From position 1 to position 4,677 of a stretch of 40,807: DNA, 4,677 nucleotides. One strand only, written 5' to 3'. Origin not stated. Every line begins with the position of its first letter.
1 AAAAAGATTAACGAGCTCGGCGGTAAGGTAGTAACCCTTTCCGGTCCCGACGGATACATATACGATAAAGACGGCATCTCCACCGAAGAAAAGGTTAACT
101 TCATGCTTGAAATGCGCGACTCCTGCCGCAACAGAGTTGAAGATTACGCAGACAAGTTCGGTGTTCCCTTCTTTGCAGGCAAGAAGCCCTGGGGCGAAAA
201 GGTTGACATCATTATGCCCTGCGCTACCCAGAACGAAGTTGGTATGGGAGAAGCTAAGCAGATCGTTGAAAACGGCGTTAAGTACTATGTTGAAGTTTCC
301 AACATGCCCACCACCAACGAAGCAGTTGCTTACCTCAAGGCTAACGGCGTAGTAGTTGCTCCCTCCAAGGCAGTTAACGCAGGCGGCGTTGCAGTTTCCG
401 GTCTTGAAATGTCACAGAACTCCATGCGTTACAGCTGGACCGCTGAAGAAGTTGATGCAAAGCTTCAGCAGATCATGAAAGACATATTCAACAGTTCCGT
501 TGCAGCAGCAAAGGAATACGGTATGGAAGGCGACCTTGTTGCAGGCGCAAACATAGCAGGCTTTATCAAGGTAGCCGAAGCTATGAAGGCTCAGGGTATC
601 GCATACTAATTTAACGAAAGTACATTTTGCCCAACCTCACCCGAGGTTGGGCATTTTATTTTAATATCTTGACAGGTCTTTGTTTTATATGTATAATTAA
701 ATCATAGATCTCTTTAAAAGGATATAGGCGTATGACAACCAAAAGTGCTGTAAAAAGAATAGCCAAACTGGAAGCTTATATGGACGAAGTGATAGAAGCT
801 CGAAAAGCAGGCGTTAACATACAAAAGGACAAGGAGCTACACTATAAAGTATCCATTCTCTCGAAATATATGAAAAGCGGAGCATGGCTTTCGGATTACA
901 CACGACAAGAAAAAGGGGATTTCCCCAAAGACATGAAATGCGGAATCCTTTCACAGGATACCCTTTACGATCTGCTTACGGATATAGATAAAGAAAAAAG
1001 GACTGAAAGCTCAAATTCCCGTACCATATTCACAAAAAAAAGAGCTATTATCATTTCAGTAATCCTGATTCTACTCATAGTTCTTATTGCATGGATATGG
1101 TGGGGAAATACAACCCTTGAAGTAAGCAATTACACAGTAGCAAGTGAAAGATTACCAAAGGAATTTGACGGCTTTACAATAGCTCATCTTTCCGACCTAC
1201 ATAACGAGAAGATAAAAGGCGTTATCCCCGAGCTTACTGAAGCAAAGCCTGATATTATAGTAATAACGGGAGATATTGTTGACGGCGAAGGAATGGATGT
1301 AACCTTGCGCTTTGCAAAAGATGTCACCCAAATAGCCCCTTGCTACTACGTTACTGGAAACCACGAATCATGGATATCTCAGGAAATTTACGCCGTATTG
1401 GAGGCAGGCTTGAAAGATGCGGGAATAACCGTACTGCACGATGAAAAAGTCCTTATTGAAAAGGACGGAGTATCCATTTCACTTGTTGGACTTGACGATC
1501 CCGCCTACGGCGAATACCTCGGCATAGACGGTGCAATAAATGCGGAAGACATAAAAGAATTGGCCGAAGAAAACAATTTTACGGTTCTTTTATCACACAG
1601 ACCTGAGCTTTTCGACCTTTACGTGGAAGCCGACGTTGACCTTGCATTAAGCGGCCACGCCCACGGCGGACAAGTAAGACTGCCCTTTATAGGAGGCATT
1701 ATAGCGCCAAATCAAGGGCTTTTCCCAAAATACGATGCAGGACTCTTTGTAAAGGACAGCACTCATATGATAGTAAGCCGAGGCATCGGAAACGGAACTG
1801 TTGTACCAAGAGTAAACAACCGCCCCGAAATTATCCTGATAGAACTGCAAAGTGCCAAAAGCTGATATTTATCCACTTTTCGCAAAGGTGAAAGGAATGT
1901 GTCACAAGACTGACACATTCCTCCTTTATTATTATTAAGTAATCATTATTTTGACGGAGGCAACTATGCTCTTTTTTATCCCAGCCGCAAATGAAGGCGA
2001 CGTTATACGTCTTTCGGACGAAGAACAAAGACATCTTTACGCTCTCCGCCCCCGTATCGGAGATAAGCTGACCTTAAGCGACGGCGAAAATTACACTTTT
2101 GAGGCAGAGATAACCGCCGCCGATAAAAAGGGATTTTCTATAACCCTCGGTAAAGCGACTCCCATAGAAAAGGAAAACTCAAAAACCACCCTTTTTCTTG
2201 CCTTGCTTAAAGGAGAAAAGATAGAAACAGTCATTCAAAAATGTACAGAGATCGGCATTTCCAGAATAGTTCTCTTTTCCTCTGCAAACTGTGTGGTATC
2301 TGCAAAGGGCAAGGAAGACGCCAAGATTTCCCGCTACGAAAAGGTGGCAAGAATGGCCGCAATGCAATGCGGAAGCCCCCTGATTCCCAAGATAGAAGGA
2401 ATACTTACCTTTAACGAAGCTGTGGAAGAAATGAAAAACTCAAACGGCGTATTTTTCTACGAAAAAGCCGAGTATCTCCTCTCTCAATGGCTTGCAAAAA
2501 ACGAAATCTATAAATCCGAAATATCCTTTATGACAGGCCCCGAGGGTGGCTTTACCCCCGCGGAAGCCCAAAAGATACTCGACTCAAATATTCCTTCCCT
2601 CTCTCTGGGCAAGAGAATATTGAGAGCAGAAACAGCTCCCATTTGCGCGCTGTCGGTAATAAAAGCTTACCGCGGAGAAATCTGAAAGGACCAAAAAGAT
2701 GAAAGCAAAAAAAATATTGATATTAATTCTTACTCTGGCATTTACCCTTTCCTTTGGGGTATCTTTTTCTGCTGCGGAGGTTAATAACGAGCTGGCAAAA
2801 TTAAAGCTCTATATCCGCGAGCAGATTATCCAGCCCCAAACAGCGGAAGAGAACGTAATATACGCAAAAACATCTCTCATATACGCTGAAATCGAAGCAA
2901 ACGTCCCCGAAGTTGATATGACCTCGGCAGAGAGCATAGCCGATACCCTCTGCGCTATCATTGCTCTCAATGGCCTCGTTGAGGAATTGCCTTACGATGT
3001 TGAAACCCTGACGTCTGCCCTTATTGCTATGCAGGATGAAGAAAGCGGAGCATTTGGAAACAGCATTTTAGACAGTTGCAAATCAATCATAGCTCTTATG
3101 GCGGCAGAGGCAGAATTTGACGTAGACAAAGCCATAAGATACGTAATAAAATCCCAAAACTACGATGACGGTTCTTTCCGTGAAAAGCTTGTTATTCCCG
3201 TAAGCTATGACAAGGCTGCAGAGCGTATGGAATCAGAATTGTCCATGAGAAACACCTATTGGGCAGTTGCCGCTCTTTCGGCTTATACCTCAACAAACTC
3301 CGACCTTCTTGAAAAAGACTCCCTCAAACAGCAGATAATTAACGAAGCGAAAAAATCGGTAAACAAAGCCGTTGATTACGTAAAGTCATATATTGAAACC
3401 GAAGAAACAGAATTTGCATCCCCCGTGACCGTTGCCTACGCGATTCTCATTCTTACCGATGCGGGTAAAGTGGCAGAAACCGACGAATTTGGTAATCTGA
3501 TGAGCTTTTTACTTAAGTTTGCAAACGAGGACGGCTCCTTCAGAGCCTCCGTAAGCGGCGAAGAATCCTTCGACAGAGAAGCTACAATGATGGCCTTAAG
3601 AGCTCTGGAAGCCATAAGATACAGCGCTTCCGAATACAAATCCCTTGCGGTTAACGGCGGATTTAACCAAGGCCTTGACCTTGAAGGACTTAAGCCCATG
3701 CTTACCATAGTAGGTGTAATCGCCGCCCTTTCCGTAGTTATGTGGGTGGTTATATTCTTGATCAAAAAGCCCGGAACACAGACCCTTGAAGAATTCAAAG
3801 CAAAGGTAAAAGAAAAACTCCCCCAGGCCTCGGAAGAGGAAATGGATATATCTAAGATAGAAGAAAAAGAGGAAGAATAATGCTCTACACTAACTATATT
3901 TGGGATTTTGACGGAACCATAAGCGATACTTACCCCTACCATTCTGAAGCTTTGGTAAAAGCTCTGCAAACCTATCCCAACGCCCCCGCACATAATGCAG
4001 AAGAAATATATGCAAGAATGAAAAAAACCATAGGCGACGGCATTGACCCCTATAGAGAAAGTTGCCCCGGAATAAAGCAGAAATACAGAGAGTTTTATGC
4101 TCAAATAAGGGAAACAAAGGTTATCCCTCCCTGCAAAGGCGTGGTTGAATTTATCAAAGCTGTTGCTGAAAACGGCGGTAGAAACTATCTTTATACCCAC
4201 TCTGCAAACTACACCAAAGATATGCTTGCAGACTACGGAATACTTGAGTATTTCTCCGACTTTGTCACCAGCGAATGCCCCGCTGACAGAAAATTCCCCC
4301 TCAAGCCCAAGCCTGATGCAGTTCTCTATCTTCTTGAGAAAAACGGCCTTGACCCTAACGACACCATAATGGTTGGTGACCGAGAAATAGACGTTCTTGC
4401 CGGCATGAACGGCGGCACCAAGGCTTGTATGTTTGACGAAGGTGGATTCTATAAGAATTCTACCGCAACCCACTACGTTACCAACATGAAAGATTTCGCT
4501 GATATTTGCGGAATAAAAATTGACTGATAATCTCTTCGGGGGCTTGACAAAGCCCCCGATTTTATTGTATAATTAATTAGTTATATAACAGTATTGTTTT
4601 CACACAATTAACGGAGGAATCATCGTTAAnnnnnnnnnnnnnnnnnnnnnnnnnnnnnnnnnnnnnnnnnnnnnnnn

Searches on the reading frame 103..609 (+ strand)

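Call 16: search_protein_families(library=pfam, proteins=[window:103-609:+], max_evalue=0.001)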
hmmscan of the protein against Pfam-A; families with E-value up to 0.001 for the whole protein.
window:103-609:+ (168 aa): 1 family
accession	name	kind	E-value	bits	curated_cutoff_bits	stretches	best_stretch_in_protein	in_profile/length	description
PF00208.27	ELFV_dehydrog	-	1.2e-54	186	23.4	1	3-165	81-241/241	Glutamate/Leucine/Phenylalanine/Valine dehydrogenase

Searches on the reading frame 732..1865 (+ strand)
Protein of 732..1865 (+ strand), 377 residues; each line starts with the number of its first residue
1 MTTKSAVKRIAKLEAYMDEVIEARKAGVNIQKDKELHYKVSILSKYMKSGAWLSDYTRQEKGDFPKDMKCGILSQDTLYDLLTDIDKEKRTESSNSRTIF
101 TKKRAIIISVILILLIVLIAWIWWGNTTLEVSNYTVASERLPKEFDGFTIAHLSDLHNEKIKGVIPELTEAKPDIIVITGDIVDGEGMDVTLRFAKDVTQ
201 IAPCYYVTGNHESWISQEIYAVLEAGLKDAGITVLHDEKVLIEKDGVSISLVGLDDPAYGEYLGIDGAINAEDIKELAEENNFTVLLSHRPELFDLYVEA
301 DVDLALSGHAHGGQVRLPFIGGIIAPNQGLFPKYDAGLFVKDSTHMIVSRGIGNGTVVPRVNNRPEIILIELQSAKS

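Call 16: search_protein_families(library=pfam, proteins=[window:732-1865:+], max_evalue=0.001)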
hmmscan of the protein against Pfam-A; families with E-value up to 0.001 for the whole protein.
window:732-1865:+ (377 aa): 3 families
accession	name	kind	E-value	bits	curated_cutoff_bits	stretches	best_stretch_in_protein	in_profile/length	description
PF00149.33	Metallophos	-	8.5e-13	49.6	21.5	1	149-312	2-190/191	Calcineurin-like phosphoesterase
PF14131.11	DUF4298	-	1.6e-12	47.7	27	1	10-84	1-76/87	Domain of unknown function (DUF4298)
PF12850.12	Metallophos_2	-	4e-07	30.6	27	1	149-252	2-60/154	Calcineurin-like phosphoesterase superfamily domain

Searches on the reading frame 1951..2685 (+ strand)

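Call 16: search_protein_families(library=pfam, proteins=[window:1951-2685:+], max_evalue=0.001)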
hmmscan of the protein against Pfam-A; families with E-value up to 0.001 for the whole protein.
window:1951-2685:+ (244 aa): 2 families
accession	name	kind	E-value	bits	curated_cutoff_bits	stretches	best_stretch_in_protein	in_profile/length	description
PF04452.19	Methyltrans_RNA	-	2.8e-44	151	23.9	1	75-237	3-164/165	RNA methyltransferase domain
PF20260.4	PUA_4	-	1.1e-07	32.2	23.9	1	21-65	1-46/48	RNA methyltransferase PUA domain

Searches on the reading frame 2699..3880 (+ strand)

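Call 16: search_protein_families(library=pfam, proteins=[window:2699-3880:+], max_evalue=0.001)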
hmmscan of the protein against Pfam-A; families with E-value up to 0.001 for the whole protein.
window:2699-3880:+ (393 aa): 1 family
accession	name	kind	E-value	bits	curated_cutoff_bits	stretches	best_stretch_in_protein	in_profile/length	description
PF00432.27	Prenyltrans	-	3.5e-09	37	26.5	1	181-304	27-140/304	Prenyltransferase alpha-alpha toroid domain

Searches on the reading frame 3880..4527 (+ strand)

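Call 16: search_protein_families(library=pfam, proteins=[window:3880-4527:+], max_evalue=0.001)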
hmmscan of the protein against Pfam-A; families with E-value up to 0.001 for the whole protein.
window:3880-4527:+ (215 aa): 4 families
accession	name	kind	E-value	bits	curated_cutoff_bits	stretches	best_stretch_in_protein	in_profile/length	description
PF13419.12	HAD_2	-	3.1e-21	76.7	23.8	1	6-184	1-177/178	Haloacid dehalogenase-like hydrolase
PF00702.32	Hydrolase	-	2.6e-17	64.3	26.4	1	6-176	4-188/191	haloacid dehalogenase-like hydrolase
PF13242.12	Hydrolase_like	-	6e-09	36.1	22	1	142-192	4-55/75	HAD-hyrolase-like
PF12710.13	HAD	-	0.00026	21.9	27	1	7-172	2-185/189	haloacid dehalogenase-like hydrolase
